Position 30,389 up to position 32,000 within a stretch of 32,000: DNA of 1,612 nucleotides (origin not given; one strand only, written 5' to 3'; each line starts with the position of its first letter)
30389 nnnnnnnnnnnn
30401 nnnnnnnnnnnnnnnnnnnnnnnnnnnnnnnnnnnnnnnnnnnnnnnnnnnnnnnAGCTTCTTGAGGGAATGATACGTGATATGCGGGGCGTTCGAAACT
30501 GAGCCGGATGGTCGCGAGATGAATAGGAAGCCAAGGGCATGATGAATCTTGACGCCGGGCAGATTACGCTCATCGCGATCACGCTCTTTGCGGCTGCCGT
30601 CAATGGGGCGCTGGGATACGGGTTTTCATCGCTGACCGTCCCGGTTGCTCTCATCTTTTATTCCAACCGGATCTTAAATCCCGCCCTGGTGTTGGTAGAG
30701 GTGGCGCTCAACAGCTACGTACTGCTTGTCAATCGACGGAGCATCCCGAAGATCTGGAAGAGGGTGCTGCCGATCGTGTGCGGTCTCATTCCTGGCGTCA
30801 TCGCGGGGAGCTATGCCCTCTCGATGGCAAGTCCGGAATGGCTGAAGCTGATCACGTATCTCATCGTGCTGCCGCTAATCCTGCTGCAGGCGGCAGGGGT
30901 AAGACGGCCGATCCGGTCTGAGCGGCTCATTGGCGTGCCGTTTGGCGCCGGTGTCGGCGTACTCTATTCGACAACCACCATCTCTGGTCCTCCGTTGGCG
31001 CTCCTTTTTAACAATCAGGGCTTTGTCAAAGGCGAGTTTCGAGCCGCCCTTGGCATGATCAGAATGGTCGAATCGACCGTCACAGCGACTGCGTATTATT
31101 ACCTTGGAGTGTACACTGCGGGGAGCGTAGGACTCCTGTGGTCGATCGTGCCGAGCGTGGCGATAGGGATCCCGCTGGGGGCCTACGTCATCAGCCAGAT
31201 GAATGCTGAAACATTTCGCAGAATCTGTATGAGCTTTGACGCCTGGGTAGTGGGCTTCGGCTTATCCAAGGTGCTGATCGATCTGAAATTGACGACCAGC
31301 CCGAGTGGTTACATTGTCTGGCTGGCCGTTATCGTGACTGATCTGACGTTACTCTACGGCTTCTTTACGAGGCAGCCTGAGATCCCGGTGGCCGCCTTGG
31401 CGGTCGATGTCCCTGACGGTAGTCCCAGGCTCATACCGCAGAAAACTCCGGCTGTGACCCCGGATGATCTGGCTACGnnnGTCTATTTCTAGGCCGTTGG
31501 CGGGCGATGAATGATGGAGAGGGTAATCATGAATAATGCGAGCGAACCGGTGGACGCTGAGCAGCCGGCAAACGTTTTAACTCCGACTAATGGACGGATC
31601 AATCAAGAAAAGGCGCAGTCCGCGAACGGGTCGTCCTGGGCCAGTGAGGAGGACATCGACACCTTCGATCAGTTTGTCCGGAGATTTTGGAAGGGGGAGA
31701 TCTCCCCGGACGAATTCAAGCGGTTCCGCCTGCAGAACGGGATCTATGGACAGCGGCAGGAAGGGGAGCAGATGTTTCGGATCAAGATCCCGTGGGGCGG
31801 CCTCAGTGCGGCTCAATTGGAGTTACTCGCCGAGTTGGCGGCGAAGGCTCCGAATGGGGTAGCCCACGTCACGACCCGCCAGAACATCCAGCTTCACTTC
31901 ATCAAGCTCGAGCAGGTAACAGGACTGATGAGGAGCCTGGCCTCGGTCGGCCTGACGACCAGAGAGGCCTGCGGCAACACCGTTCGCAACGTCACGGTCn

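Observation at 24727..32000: Self-contained thiosulfate/sulfite-to-cysteine operon combining two cysteine synthases, TsuA plus two TusA, a carrier-E1 fusion, JAMM, TauE and sulfite reductase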

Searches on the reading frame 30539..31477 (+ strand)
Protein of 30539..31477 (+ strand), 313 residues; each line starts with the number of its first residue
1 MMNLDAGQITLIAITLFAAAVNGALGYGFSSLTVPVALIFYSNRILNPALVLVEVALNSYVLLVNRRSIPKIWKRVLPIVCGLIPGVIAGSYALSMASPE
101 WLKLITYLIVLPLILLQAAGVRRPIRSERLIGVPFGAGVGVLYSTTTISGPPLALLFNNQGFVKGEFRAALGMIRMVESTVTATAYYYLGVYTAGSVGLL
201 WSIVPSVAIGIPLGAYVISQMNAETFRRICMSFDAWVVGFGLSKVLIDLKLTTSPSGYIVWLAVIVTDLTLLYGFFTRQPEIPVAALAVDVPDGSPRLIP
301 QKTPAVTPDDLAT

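Call 7: search_protein_families(library=pfam, proteins=[window:30539-31477:+], max_evalue=0.01)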
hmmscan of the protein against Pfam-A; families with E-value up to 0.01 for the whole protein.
window:30539-31477:+ (313 aa): 1 family
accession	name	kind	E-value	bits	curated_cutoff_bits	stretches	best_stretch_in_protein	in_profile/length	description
PF01925.25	TauE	-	3.3e-23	83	32.6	1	11-233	1-229/237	Sulfite exporter TauE/SafE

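Call 8: search_protein_families(library=ncbifam, proteins=[window:30539-31477:+], max_evalue=0.001)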
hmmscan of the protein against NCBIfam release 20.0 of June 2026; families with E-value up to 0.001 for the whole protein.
window:30539-31477:+ (313 aa): 0 families

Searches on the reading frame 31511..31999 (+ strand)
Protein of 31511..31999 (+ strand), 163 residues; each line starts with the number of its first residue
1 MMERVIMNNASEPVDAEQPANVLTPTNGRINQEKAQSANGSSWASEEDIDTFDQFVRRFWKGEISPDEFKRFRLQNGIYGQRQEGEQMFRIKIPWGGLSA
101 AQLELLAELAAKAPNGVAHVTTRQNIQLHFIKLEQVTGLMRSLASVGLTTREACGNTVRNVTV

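Call 7: search_protein_families(library=pfam, proteins=[window:31511-31999:+], max_evalue=0.01)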
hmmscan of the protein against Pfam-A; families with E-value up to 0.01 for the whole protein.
window:31511-31999:+ (163 aa): 1 family
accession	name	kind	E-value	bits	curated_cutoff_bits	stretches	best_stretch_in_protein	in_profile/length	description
PF03460.22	NIR_SIR_ferr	-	1.5e-18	66.8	24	1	79-145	1-68/69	Nitrite/Sulfite reductase ferredoxin-like half domain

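Call 8: search_protein_families(library=ncbifam, proteins=[window:31511-31999:+], max_evalue=0.001)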
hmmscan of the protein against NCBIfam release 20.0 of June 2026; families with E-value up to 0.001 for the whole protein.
window:31511-31999:+ (163 aa): 7 families
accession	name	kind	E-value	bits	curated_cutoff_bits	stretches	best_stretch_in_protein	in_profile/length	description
NF007126.0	PRK09567.1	equivalog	1.8e-17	62.8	523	1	16-162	44-192/595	NirA family protein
NF007125.0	PRK09566.1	equivalog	1.8e-15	56.4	594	1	52-162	31-142/513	ferredoxin--nitrite reductase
TIGR02435.1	CobG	equivalog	1.1e-12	47.7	234.8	1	87-163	18-93/388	precorrin-3B synthase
NF010029.0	PRK13504.1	equivalog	1.2e-12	46.9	457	1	86-162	79-155/575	NADPH-dependent assimilatory sulfite reductase hemoprotein subunit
TIGR02041.1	CysI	equivalog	2.7e-08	32.8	756.55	1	87-162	62-137/541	assimilatory sulfite reductase (NADPH) hemoprotein subunit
TIGR02912.1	sulfite_red_C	equivalog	1.9e-07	30.4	324.1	1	81-142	15-76/314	sulfite reductase subunit C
TIGR02042.1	sir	equivalog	6.5e-07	27.8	731.5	1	75-161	58-144/581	sulfite reductase, ferredoxin dependent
